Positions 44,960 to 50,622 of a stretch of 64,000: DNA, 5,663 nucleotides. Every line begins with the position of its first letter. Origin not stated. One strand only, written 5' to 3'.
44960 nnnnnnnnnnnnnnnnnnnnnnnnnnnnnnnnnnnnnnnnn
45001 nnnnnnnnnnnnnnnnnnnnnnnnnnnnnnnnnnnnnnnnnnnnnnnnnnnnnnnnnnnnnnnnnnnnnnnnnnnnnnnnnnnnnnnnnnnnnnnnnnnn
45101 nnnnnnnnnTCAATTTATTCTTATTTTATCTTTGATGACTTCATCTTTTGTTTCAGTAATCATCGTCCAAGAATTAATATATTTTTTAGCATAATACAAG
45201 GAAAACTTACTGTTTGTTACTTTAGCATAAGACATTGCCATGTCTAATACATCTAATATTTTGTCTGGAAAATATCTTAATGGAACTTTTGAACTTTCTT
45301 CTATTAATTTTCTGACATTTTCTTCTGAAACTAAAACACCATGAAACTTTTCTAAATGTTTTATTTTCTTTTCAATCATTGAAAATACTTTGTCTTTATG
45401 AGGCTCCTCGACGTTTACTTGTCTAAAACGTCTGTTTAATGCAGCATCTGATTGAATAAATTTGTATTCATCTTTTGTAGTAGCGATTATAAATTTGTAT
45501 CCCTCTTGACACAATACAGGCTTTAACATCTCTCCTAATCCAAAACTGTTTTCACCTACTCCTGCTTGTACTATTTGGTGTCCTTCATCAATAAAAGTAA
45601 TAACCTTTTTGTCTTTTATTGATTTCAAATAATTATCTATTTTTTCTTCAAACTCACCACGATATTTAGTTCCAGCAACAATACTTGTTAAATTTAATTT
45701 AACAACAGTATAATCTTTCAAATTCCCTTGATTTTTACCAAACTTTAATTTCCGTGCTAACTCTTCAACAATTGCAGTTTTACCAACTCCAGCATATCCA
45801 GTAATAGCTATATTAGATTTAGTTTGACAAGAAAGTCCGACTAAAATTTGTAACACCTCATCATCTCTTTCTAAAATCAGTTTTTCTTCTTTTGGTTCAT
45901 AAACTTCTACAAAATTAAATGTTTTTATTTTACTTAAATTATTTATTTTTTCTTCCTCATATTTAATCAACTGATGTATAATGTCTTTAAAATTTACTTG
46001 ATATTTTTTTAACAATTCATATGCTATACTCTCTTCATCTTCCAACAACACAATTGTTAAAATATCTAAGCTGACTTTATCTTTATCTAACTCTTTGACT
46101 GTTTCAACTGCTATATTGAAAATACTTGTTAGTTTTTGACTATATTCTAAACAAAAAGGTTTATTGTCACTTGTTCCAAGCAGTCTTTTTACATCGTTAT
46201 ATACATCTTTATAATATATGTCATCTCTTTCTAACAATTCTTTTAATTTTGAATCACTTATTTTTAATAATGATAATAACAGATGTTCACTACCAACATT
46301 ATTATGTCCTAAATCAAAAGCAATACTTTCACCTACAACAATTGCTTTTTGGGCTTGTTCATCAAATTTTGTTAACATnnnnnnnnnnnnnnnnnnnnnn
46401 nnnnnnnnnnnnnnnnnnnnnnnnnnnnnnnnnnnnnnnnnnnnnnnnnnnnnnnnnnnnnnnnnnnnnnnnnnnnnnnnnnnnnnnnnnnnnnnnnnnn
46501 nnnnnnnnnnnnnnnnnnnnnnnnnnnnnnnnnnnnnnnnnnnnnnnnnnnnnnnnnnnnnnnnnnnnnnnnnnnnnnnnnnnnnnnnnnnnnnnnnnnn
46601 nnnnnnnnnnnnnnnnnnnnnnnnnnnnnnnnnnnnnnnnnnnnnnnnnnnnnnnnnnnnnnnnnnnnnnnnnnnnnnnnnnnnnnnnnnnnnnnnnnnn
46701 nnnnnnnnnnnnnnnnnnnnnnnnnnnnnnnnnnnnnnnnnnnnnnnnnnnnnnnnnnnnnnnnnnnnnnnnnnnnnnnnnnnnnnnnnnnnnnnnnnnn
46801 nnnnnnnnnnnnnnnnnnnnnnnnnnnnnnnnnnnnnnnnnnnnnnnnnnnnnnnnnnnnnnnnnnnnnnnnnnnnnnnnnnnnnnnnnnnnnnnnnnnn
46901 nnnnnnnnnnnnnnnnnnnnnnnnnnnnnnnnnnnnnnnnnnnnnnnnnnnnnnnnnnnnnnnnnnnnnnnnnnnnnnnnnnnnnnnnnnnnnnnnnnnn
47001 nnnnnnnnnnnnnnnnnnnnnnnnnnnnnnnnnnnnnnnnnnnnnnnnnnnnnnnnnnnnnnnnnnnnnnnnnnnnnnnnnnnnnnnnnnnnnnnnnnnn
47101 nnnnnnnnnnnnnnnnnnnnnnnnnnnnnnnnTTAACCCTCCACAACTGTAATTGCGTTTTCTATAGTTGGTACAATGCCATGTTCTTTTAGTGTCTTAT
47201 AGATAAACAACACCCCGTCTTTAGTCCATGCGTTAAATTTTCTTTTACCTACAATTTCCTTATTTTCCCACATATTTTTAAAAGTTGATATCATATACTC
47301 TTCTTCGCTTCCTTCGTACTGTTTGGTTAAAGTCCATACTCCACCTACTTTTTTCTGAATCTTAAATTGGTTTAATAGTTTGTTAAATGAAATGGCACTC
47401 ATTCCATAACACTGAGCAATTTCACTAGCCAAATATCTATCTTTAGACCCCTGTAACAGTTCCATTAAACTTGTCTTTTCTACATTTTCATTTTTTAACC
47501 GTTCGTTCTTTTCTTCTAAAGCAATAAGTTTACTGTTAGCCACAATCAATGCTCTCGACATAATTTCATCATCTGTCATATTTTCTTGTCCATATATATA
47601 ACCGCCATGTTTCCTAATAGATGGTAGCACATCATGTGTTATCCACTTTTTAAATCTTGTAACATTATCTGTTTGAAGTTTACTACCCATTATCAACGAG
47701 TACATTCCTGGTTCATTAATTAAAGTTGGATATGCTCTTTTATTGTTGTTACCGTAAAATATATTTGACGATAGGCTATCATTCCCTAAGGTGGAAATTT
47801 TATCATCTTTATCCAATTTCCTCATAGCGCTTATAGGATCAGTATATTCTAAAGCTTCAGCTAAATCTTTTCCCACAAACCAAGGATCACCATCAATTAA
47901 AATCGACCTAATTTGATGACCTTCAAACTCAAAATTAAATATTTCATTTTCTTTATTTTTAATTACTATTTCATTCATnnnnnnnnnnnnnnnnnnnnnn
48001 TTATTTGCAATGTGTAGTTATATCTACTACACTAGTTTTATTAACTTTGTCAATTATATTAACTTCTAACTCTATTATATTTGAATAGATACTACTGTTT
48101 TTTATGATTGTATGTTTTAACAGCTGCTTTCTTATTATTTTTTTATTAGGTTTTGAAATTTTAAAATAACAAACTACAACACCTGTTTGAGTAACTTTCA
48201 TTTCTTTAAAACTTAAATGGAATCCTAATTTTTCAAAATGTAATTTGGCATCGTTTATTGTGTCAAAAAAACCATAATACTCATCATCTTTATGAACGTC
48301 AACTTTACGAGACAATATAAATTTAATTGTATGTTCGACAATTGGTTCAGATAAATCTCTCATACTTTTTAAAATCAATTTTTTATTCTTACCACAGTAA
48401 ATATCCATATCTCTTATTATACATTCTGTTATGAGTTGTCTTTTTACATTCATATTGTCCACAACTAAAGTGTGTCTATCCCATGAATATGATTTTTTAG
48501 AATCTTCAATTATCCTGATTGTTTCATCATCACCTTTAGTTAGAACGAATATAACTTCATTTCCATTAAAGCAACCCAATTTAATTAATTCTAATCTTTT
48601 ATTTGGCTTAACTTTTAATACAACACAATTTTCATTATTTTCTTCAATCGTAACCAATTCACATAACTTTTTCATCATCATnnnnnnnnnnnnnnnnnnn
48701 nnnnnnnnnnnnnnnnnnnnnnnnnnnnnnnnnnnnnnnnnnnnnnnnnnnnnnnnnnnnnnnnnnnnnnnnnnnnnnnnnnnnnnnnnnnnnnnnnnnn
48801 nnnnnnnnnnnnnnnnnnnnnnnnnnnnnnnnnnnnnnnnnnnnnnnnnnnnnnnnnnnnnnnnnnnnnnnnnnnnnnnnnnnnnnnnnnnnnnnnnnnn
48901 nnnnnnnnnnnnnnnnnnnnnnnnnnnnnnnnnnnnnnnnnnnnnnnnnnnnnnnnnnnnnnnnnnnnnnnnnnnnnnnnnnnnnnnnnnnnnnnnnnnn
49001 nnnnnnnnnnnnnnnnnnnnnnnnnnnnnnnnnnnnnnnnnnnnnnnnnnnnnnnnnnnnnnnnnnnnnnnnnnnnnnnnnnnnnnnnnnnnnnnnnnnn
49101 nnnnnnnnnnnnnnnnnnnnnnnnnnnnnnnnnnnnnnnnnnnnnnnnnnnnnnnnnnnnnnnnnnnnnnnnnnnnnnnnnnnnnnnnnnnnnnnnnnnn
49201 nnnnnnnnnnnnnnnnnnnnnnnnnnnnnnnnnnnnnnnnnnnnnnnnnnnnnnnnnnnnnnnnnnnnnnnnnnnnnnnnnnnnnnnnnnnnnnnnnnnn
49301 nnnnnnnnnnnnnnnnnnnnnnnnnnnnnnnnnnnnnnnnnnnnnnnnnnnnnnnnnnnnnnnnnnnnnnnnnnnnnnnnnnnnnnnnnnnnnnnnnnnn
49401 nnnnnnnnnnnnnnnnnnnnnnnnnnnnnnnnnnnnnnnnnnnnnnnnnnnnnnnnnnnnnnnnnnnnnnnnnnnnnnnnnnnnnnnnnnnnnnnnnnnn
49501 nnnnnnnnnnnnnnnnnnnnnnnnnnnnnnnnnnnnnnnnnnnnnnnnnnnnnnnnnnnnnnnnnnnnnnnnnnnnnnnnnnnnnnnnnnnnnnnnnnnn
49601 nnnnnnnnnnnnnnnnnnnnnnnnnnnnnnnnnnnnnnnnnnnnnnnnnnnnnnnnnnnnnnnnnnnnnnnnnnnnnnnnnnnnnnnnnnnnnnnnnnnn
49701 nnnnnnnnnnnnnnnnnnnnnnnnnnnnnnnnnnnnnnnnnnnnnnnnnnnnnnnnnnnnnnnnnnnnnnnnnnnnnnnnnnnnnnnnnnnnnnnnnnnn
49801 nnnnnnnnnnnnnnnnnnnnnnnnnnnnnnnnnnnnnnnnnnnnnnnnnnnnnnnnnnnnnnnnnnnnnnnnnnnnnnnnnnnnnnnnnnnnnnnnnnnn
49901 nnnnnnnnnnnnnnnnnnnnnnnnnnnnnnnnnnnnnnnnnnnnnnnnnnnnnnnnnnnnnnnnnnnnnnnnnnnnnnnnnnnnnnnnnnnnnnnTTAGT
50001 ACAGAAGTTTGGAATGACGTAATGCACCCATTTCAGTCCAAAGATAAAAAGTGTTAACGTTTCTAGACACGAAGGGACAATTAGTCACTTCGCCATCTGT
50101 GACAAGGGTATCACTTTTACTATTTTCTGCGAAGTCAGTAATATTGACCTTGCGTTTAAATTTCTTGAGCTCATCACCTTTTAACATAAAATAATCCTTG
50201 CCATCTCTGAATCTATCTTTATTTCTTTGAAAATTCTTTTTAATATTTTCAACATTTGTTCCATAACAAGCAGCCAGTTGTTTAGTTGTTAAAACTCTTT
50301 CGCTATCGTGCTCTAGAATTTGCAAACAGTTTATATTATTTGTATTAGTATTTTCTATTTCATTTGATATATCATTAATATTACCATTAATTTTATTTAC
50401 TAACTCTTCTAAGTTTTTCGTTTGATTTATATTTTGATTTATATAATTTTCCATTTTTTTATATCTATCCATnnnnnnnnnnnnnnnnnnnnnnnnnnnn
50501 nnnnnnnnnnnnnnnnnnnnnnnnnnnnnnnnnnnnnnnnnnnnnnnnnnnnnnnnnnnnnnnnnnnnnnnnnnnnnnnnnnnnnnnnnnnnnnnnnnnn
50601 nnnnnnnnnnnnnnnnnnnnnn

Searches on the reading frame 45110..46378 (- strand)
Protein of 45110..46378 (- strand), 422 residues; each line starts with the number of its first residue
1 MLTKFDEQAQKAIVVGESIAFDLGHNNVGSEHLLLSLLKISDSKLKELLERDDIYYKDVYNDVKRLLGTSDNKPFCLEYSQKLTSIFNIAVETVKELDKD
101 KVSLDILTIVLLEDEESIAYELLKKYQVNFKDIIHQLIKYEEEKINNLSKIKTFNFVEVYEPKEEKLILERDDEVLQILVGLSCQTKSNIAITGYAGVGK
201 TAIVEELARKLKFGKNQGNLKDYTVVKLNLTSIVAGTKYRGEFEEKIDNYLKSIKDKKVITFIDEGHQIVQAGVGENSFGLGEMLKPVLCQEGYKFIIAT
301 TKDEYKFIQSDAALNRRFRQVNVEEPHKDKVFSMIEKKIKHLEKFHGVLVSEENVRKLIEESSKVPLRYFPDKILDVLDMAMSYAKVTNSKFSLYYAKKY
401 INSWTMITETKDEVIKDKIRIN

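Call 60: search_protein_families(library=pfam, proteins=[window:45110-46378:-], max_evalue=0.01)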
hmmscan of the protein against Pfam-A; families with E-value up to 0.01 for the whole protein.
window:45110-46378:- (422 aa): 13 families
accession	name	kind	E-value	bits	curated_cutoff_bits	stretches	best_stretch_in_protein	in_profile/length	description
PF02861.25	Clp_N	-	9.8e-11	42.1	20.7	1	19-63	4-48/53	Clp amino terminal domain, pathogenicity island component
PF00004.35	AAA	-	1e-10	42.6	21.2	1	192-319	3-124/131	ATPase family associated with various cellular activities (AAA)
PF17871.7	AAA_lid_9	-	4.7e-09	36.5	22.8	1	329-393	3-68/104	AAA lid domain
PF13238.12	AAA_18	-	1.9e-05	25.5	29.4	1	190-271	1-78/128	AAA domain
PF13173.12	AAA_14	-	8.9e-05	22.9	27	1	189-270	4-75/129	AAA domain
PF05621.17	TniB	-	0.0001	22.2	22.4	0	242-324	103-185/189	Bacterial TniB protein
PF13191.12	AAA_16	-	0.00015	22.8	32.6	1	171-212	5-49/167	AAA ATPase domain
PF12775.13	AAA_7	-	0.00059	19.8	25.8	1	171-265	17-108/181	P-loop containing dynein motor region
PF01637.24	ATPase_2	-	0.00064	20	33.2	1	170-345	3-201/225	ATPase domain predominantly from Archaea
PF13401.12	AAA_22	-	0.002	18.9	27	0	186-231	4-42/130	AAA domain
PF20720.3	nSTAND3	-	0.0043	17.2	27.2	0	186-264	16-72/155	Novel STAND NTPase 3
PF05272.17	VapE-like_dom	-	0.0053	16.7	25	0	295-339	140-181/217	Virulence-associated protein E-like domain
PF25201.1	nSTAND6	-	0.0076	16.7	27.7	0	171-216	4-47/148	Novel STAND NTPase 6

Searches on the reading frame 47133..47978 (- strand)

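Call 111: search_protein_families(library=pfam, proteins=[window:47133-47978:-], max_evalue=0.01)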
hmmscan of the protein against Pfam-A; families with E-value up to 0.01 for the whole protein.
window:47133-47978:- (281 aa): 2 families
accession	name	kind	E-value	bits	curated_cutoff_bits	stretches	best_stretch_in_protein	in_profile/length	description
PF02498.22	Bro-N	-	2.6e-20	73.3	25.6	1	22-119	1-96/96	BRO family, N-terminal domain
PF03374.19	ANT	-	2.8e-09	37.7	25.3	1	164-265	6-107/108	Phage antirepressor protein KilAC domain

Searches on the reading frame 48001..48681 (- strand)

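Call 111: search_protein_families(library=pfam, proteins=[window:48001-48681:-], max_evalue=0.01)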
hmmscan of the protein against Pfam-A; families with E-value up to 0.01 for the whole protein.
window:48001-48681:- (226 aa): 1 family
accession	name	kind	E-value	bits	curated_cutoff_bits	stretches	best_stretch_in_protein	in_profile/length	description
PF18452.7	Ig_6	-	0.0025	18.1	25.5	0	137-182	56-101/128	Immunoglobulin domain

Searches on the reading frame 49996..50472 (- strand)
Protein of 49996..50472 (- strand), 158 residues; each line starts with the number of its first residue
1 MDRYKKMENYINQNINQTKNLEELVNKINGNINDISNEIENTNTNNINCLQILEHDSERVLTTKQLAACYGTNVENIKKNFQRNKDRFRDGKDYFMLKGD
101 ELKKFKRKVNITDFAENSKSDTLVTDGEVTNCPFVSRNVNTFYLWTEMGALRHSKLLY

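Call 111: search_protein_families(library=pfam, proteins=[window:49996-50472:-], max_evalue=0.01)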
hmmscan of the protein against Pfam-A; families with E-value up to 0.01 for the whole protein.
window:49996-50472:- (158 aa): 1 family
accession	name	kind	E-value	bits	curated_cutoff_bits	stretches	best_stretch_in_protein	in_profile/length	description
PF10543.14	ORF6N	-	9.2e-20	71.2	27.8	1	51-155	2-85/86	ORF6N domain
